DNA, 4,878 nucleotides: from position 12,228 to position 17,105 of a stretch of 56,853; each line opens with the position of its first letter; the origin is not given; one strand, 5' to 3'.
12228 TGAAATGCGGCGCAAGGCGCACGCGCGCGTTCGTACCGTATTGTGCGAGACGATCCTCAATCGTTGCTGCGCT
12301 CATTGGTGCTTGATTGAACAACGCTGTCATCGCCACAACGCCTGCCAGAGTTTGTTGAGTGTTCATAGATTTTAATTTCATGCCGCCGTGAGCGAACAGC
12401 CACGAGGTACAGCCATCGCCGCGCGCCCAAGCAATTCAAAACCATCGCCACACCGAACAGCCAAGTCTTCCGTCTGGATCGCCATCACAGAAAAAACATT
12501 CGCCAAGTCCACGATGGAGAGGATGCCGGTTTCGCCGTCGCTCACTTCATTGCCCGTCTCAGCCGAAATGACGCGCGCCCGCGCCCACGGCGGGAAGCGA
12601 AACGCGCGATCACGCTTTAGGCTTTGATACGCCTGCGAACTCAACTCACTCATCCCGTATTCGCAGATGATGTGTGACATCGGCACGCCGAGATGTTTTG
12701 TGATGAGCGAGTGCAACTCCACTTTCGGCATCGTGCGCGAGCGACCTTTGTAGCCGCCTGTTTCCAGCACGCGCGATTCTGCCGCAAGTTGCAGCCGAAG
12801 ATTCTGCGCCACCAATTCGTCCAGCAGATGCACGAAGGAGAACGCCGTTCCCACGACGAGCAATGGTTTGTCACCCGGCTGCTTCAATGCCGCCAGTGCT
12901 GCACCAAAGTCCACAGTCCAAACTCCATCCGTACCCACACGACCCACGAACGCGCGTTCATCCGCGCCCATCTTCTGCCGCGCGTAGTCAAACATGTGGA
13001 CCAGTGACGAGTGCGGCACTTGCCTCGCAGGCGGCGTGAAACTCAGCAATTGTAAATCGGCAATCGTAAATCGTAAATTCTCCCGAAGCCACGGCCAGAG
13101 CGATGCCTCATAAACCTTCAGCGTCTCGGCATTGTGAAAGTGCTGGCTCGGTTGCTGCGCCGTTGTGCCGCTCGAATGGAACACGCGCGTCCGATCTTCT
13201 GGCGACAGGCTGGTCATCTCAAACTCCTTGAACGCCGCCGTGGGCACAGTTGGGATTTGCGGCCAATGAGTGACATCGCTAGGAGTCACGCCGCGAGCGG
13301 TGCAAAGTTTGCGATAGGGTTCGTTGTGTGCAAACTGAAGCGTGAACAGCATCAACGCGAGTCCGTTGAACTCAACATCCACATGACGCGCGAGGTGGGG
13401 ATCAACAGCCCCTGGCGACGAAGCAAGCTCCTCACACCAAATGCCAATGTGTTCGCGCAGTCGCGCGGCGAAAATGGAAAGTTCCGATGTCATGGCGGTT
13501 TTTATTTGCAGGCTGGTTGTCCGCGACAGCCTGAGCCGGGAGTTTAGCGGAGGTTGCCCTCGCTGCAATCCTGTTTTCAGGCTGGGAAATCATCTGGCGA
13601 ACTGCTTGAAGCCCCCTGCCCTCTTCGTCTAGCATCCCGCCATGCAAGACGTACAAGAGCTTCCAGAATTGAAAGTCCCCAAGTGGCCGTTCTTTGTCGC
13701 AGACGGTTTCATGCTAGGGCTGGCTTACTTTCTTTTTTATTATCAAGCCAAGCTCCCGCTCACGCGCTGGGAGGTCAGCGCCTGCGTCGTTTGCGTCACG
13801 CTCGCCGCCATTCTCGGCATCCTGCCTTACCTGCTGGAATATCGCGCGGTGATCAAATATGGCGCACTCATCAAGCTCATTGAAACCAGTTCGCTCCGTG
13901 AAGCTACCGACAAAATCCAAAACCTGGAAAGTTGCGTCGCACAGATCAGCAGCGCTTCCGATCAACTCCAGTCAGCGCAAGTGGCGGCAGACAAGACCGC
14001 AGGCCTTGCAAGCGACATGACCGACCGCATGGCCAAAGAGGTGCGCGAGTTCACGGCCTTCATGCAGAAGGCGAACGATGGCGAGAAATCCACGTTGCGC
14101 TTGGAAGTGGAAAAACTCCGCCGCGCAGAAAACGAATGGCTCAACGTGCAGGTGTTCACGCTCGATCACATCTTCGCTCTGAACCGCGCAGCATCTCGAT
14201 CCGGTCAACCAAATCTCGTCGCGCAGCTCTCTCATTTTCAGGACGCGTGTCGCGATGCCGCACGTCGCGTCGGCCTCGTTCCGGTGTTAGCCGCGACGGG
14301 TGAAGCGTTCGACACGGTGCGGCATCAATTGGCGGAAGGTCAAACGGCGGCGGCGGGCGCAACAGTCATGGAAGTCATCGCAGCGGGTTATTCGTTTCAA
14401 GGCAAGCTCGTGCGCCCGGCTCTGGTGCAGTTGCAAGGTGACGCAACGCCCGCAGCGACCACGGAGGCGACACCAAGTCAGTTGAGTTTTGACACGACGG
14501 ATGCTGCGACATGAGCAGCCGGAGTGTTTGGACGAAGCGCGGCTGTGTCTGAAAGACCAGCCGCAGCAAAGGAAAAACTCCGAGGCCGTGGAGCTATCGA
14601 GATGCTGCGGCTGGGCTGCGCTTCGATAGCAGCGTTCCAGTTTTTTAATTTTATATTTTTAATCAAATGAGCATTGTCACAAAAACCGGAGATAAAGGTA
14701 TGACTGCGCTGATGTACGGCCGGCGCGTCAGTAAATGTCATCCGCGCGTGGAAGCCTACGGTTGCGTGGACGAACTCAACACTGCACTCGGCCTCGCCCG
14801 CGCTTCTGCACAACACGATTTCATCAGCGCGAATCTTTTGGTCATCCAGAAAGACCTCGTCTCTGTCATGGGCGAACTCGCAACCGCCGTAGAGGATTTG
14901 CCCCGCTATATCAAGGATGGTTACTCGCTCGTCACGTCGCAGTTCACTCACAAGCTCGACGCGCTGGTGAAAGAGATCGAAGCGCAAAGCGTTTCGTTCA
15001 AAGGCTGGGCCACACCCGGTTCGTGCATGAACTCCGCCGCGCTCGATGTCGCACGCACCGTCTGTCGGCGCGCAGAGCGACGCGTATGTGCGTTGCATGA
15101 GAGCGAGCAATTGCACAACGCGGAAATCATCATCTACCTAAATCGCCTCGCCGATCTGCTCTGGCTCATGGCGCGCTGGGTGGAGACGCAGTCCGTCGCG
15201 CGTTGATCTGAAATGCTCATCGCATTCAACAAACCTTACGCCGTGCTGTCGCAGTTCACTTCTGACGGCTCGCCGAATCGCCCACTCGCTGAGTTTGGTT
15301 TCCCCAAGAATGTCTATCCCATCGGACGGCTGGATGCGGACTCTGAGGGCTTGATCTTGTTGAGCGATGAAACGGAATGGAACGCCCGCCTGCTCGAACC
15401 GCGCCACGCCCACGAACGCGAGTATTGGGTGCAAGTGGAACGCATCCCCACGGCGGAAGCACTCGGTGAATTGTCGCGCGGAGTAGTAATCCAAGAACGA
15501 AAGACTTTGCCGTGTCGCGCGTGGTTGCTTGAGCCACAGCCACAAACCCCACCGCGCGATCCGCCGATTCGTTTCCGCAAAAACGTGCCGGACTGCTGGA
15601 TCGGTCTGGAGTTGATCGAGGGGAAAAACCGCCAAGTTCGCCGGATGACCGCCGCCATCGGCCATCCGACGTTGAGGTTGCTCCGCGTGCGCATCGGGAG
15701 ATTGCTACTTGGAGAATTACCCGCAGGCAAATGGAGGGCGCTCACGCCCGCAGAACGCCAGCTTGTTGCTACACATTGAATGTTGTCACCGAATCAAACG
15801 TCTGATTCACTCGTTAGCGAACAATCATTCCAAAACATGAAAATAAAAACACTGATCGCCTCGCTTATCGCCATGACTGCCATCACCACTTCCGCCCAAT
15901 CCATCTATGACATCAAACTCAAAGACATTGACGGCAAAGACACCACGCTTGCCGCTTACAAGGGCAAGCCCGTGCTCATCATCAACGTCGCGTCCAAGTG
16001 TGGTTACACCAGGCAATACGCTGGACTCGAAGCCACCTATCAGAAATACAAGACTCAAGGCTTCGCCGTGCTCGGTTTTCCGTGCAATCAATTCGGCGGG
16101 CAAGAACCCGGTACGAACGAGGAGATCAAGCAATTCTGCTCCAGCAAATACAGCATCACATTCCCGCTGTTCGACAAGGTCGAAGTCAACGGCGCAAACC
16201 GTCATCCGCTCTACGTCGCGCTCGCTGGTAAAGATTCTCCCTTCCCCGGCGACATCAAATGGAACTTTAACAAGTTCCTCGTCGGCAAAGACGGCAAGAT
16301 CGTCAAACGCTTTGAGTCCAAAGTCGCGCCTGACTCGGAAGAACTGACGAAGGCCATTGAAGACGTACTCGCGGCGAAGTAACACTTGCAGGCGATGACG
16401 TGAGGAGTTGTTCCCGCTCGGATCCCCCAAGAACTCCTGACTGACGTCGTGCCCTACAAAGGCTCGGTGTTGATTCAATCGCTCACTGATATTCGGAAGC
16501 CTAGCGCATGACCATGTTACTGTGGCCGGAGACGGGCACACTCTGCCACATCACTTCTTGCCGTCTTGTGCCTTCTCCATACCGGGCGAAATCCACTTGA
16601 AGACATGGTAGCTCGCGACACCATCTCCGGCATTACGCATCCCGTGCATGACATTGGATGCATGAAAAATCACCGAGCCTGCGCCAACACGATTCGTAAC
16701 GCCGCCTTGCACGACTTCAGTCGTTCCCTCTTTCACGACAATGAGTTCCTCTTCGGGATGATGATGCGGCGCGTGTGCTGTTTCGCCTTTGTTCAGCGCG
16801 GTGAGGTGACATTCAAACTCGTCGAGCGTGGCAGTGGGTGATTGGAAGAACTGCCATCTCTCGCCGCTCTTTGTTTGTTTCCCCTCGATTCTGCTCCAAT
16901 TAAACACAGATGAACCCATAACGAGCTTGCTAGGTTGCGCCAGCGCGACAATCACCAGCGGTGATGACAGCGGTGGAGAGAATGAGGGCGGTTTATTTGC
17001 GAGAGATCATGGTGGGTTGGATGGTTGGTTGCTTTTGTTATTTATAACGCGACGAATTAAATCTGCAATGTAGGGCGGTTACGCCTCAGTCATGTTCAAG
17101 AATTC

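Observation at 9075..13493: Translationally coupled luxE-like / L,D-transpeptidase / MFS / luxC-like operon without luciferase genes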

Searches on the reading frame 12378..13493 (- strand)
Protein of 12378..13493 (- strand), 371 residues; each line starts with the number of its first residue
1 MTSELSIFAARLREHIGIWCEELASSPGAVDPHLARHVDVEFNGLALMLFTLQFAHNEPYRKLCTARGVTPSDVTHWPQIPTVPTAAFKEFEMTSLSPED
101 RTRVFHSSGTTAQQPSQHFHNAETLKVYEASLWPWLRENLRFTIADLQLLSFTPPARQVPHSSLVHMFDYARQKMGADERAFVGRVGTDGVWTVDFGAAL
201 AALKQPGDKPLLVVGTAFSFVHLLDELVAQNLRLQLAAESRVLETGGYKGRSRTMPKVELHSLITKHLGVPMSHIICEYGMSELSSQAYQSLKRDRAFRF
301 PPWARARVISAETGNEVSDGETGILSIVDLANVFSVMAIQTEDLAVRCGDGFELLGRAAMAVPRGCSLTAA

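Call 3: search_protein_families(library=pfam, proteins=[window:12378-13493:-], max_evalue=0.01)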
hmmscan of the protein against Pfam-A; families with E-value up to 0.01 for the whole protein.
window:12378-13493:- (371 aa): 1 family
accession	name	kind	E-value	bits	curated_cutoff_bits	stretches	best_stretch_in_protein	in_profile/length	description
PF04443.18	LuxE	-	2.5e-14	53.4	24.9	1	47-368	43-384/391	Acyl-protein synthetase, LuxE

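Call 4: search_protein_families(library=ncbifam, proteins=[window:12378-13493:-], max_evalue=0.01)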
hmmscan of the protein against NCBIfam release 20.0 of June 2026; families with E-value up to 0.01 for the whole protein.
window:12378-13493:- (371 aa): 1 family
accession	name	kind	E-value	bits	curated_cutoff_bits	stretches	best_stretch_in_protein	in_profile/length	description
NF052244.1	LCFA_lig_LuxE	equivalog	2.9e-15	56.1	550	2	50-113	41-103/367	long-chain-fatty-acid--protein ligase LuxE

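Call 15: search_solved_structures(query=window:12378-13493:-, max_evalue=0.01)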
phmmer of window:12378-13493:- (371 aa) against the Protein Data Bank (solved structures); distinct sequences matched with E-value up to 0.01: 1.
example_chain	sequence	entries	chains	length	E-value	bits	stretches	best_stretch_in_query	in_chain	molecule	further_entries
7xc6_E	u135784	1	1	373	4.6e-11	45.6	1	45-346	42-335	LuxE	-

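Call 38: search_solved_structures(query=window:12378-13493:-, max_evalue=10, show_alignments=1)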
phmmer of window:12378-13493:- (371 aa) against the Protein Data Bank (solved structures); distinct sequences matched with E-value up to 10: 3.
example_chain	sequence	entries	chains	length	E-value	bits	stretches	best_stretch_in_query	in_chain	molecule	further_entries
7xc6_E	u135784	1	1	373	4.6e-11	45.6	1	45-346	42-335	LuxE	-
5x6u_E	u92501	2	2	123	1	11.6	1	57-96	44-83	Ragulator complex protein LAMTOR1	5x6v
8hyj_A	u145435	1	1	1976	1.1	11.5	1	189-308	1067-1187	DNA-directed RNA polymerase V subunit 1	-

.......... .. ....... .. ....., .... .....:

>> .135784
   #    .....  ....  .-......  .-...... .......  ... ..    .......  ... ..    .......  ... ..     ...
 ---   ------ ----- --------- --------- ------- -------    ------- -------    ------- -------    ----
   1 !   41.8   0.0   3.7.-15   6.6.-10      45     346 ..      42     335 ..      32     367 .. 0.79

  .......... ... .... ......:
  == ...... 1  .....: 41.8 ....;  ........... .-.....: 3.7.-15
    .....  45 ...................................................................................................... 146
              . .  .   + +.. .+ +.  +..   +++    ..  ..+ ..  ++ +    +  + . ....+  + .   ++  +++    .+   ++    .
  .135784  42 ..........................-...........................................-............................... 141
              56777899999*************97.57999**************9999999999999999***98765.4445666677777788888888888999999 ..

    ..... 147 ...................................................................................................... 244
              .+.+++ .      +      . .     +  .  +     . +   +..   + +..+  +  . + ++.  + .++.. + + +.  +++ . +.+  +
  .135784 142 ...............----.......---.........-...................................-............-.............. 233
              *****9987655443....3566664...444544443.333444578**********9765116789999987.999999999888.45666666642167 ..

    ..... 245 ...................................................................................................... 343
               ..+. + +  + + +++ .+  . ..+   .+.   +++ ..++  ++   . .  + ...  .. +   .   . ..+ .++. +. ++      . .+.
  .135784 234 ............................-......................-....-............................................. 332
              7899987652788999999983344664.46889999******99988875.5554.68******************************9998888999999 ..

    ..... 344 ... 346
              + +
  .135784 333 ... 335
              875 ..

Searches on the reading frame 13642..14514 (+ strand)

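Call 20: search_protein_families(library=pfam, proteins=[window:13642-14514:+], max_evalue=0.001)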
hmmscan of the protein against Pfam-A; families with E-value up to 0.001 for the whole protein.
window:13642-14514:+ (290 aa): 1 family
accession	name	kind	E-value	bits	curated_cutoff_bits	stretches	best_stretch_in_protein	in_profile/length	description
PF01025.24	GrpE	-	2.6e-08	34.2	25.8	1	107-263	11-162/165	GrpE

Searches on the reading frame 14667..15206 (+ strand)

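Call 20: search_protein_families(library=pfam, proteins=[window:14667-15206:+], max_evalue=0.001)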
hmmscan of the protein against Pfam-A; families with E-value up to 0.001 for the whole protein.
window:14667-15206:+ (179 aa): 1 family
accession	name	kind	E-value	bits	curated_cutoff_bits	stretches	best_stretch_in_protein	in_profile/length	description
PF01923.23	Cob_adeno_trans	-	6.8e-49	166.7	24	1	3-172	1-171/171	Cobalamin adenosyltransferase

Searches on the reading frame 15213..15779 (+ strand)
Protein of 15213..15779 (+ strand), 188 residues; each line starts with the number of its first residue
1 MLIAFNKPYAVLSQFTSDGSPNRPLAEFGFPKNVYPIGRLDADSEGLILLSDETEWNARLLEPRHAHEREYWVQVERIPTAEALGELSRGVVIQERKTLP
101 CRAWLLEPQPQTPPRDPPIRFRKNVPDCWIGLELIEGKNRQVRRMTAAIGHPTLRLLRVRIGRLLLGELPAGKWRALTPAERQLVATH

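Call 20: search_protein_families(library=pfam, proteins=[window:15213-15779:+], max_evalue=0.001)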
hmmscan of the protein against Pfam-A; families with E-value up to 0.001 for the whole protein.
window:15213-15779:+ (188 aa): 1 family
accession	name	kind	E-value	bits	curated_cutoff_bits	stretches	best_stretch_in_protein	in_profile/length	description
PF00849.27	PseudoU_synth_2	-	3.1e-17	63.6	26.8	1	2-148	2-152/152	RNA pseudouridylate synthase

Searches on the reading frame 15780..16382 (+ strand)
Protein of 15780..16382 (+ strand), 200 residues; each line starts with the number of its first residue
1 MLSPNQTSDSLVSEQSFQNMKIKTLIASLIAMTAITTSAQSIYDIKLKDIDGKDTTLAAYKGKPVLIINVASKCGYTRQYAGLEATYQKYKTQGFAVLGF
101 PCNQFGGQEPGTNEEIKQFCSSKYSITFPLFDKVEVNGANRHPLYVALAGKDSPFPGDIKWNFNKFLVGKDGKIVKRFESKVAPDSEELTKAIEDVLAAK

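Call 20: search_protein_families(library=pfam, proteins=[window:15780-16382:+], max_evalue=0.001)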
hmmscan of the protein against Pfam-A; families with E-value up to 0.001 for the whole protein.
window:15780-16382:+ (200 aa): 3 families
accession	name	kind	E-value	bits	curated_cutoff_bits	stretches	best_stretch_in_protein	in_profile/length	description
PF00255.25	GSHPx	-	1.4e-42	144.1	27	1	42-148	1-107/108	Glutathione peroxidase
PF00578.27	AhpC-TSA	-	9e-08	32.5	26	1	41-131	4-87/124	AhpC/TSA family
PF08534.16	Redoxin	-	8e-07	29.4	26.6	1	40-131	4-92/148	Redoxin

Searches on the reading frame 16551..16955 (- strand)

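Call 20: search_protein_families(library=pfam, proteins=[window:16551-16955:-], max_evalue=0.001)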
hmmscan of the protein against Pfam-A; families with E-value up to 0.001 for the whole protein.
window:16551-16955:- (134 aa): 3 families
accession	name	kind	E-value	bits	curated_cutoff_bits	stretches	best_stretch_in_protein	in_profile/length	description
PF07883.17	Cupin_2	-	2.9e-12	46.6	27.2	1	52-116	3-66/70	Cupin domain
PF02311.25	AraC_binding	-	6.4e-06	26.4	21.1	1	60-118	15-73/135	AraC-like ligand binding domain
PF16867.11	DMSP_lyase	-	0.00074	19.7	27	0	64-109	111-156/162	Dimethlysulfonioproprionate lyase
